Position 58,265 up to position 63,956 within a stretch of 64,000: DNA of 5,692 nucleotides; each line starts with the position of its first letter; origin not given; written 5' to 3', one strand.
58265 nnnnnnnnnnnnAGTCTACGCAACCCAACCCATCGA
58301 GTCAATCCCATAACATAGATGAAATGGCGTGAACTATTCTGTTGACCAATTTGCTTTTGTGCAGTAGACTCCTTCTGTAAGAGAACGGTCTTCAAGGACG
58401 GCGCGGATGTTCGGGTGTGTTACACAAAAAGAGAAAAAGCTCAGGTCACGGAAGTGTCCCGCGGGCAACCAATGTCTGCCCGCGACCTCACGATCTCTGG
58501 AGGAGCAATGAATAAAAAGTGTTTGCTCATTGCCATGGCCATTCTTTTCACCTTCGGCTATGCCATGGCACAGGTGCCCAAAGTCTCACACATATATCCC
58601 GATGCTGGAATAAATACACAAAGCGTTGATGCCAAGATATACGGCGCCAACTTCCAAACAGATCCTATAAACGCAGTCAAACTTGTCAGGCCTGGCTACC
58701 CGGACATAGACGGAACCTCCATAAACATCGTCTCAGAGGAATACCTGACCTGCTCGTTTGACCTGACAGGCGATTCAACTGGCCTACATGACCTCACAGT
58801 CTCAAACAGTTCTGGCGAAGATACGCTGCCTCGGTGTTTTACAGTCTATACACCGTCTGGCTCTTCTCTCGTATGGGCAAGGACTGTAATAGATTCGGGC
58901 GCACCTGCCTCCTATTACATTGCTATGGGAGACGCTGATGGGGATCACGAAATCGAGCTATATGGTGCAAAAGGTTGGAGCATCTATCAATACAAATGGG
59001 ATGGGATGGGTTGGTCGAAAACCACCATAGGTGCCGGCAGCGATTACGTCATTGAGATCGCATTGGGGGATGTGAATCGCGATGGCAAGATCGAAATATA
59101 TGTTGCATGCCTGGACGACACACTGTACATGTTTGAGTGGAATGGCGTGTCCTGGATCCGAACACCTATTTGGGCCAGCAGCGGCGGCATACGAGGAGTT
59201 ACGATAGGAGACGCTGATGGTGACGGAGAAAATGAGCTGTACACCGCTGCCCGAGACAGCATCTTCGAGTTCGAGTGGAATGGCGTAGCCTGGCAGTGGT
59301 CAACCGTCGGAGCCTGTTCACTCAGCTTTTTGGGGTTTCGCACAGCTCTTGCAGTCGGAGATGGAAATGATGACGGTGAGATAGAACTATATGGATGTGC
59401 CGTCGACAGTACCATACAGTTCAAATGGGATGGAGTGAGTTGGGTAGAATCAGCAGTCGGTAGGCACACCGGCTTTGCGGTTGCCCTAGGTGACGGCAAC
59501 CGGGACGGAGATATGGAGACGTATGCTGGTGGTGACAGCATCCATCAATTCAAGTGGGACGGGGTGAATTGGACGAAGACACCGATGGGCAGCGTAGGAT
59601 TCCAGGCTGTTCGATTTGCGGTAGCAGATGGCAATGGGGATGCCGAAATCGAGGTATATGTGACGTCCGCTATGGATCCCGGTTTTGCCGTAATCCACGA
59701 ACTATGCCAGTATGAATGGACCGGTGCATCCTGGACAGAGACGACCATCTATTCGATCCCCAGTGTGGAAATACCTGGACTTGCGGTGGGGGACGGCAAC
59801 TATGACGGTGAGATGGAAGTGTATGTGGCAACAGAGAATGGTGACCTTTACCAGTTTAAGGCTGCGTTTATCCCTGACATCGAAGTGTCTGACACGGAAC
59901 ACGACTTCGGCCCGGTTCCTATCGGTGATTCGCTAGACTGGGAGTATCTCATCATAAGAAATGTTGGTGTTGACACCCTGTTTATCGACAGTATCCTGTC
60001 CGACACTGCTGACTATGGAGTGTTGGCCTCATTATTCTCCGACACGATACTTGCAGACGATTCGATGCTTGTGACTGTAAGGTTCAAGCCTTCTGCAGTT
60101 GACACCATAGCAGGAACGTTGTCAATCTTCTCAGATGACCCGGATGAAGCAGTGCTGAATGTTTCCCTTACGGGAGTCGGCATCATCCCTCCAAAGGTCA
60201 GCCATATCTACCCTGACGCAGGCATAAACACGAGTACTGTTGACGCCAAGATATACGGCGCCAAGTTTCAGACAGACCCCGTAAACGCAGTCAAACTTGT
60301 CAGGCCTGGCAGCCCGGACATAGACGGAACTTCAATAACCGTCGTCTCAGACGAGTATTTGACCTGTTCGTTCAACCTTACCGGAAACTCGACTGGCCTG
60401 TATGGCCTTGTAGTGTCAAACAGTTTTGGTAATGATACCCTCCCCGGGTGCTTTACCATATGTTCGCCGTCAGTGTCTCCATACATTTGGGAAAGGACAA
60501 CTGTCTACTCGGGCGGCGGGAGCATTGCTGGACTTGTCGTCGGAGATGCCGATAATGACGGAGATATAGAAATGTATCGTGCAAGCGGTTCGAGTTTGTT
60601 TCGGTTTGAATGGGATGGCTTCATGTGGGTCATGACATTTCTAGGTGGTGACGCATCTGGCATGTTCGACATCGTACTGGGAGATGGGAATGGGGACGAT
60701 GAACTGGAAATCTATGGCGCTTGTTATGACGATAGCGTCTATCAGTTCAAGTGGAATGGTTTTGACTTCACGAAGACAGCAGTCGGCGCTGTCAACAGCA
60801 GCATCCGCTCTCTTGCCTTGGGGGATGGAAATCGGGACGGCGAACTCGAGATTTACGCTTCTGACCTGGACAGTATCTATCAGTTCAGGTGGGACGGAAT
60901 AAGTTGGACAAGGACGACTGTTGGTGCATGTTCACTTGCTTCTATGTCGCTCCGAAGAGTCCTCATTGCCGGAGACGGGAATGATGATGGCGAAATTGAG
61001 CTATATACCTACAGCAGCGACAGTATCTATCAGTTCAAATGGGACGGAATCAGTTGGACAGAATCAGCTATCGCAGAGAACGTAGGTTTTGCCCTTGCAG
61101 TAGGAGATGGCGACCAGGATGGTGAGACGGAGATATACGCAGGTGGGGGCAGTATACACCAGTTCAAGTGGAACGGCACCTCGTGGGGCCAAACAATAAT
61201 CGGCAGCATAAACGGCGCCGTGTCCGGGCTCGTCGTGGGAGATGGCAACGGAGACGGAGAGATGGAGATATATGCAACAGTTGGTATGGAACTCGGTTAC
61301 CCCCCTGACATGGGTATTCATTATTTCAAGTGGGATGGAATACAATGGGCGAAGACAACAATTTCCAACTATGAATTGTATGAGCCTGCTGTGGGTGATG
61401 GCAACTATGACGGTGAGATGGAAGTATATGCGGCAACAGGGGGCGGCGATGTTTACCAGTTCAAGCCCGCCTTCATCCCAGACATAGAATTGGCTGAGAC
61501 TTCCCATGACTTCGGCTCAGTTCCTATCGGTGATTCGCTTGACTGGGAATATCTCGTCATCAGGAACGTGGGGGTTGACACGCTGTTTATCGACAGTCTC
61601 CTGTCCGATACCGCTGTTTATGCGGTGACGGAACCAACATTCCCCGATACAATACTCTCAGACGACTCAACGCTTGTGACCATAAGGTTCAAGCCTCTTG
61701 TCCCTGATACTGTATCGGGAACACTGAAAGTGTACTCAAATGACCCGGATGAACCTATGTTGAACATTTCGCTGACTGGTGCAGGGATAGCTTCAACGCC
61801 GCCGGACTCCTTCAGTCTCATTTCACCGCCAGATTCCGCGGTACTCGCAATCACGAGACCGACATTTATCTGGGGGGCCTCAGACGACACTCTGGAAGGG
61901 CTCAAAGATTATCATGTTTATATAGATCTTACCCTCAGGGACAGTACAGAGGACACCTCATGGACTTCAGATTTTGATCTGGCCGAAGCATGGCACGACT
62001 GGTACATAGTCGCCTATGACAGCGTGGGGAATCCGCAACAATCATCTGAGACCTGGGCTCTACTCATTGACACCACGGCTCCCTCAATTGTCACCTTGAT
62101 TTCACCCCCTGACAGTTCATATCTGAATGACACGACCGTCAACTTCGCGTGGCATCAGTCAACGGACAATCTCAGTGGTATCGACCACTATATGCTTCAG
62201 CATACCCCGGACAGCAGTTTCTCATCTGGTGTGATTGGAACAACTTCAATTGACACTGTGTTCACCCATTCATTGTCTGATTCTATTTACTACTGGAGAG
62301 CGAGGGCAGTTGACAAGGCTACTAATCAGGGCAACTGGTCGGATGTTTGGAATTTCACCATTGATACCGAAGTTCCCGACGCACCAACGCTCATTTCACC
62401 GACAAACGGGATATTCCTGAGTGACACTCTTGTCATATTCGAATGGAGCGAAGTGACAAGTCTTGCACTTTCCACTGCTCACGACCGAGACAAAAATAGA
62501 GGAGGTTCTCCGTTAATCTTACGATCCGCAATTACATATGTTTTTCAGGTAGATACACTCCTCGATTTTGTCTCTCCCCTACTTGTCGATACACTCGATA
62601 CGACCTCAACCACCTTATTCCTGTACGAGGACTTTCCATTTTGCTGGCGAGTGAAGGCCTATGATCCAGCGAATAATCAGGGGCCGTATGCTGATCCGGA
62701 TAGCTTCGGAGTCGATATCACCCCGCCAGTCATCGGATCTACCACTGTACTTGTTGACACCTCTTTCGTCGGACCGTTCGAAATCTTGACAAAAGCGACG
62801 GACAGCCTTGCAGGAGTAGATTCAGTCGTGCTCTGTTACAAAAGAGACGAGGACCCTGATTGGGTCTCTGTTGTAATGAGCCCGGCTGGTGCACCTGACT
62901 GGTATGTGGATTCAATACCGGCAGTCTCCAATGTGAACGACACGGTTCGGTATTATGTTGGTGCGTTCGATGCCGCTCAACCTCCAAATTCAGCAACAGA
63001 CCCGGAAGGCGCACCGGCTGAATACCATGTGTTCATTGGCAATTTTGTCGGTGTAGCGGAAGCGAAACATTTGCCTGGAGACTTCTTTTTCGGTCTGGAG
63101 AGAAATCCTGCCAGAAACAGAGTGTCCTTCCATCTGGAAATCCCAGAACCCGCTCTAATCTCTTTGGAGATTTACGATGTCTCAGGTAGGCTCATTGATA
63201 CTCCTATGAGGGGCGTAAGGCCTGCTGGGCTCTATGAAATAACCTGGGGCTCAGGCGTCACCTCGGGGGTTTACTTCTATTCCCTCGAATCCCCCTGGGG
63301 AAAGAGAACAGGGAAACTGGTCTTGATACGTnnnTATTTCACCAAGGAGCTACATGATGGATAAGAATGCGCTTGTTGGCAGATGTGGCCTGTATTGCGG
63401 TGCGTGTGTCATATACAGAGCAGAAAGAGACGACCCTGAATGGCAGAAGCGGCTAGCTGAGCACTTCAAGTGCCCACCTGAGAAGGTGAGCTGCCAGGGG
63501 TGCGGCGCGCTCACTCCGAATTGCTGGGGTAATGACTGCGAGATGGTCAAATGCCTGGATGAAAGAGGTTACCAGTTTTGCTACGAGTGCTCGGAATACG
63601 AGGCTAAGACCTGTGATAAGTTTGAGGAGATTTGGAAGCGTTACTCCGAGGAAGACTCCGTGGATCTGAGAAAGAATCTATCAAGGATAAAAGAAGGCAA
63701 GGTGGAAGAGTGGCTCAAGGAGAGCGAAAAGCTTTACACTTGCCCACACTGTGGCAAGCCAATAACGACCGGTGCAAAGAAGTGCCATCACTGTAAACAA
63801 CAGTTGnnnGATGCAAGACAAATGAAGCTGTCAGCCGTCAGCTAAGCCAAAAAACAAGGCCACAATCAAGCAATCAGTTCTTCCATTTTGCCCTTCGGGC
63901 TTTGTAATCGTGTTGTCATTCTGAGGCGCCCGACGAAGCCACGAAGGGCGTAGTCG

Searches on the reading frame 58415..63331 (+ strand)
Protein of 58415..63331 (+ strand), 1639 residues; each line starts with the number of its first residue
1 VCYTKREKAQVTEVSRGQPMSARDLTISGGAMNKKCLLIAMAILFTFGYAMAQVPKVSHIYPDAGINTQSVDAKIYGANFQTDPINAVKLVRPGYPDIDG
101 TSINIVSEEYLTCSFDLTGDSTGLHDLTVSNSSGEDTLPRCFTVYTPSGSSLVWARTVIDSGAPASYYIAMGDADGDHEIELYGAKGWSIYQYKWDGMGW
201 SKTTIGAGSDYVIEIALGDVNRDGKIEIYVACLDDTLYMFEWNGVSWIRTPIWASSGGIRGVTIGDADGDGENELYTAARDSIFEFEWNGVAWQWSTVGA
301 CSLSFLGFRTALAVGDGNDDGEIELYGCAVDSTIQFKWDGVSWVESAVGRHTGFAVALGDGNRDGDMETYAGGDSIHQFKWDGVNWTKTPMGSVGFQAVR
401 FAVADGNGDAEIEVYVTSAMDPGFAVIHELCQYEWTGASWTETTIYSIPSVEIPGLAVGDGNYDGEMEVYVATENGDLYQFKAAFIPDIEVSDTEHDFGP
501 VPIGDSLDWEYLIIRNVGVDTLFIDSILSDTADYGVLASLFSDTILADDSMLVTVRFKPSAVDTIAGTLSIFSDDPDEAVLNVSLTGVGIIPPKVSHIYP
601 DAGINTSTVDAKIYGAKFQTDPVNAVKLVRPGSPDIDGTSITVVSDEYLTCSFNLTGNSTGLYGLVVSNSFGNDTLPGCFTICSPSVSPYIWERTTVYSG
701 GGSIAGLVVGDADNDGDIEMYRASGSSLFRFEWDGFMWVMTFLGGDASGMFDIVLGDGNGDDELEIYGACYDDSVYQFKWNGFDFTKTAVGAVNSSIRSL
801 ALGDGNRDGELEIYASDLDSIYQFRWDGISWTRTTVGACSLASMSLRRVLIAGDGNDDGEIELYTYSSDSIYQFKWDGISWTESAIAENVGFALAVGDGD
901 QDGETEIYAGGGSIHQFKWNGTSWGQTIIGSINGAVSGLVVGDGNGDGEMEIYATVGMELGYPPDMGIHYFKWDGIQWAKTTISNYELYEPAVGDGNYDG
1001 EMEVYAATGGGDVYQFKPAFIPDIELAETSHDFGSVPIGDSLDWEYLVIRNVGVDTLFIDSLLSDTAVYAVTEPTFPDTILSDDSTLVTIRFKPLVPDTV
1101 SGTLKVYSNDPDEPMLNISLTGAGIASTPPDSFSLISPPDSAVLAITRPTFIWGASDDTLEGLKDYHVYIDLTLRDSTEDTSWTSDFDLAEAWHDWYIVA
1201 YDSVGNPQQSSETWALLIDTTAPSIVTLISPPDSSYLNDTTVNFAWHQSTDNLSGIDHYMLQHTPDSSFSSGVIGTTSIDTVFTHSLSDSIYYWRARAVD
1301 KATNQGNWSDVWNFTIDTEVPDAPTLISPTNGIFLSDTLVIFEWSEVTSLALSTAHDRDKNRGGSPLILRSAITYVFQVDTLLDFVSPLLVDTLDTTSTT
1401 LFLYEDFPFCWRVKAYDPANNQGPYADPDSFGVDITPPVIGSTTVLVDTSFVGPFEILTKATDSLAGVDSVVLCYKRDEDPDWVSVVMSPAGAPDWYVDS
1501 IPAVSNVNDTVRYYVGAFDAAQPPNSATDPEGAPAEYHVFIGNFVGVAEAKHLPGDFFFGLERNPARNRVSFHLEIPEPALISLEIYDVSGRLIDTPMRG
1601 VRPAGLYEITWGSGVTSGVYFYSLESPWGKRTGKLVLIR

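Call 61: search_protein_families(library=pfam, proteins=[window:58415-63331:+])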
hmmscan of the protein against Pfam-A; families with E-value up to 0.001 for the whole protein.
window:58415-63331:+ (1639 aa): 6 families
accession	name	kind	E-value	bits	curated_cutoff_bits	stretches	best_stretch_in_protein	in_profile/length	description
PF13517.12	FG-GAP_3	-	1.6e-19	70.7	26.9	2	219-276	1-60/61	FG-GAP-like repeat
PF22544.2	HYDIN_VesB_CFA65-like_Ig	-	7e-15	55.5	25.5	2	487-584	1-98/100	HYDIN/CFA65/VesB-like, Ig-like domain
PF22073.2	Cep192_D4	-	1.3e-07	32.2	35.5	0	487-589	2-111/112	Cep192 domain 4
PF07610.17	DUF1573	-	1.3e-07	32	26.1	0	1024-1115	1-90/98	Protein of unknown function (DUF1573)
PF19077.6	Big_13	-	0.00043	21.2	27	0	1146-1220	26-102/102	Bacterial Ig-like domain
PF15780.11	ASH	-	0.0005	20.6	27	0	1032-1111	15-93/98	Abnormal spindle-like microcephaly-assoc'd, ASPM-SPD-2-Hydin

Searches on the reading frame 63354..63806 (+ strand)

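Call 61: search_protein_families(library=pfam, proteins=[window:63354-63806:+])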
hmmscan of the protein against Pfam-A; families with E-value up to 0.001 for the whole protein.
window:63354-63806:+ (151 aa): 3 families
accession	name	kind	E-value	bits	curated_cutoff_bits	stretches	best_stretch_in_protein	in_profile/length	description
PF12675.12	DUF3795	-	5.4e-14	52.9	22.6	1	8-91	2-82/83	Protein of unknown function (DUF3795)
PF13248.11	Zn_ribbon_3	-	9.9e-06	25.3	27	1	128-147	3-22/26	zinc-ribbon domain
PF13240.11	Zn_Ribbon_1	-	0.00025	21.2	25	1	130-147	2-19/23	zinc-ribbon domain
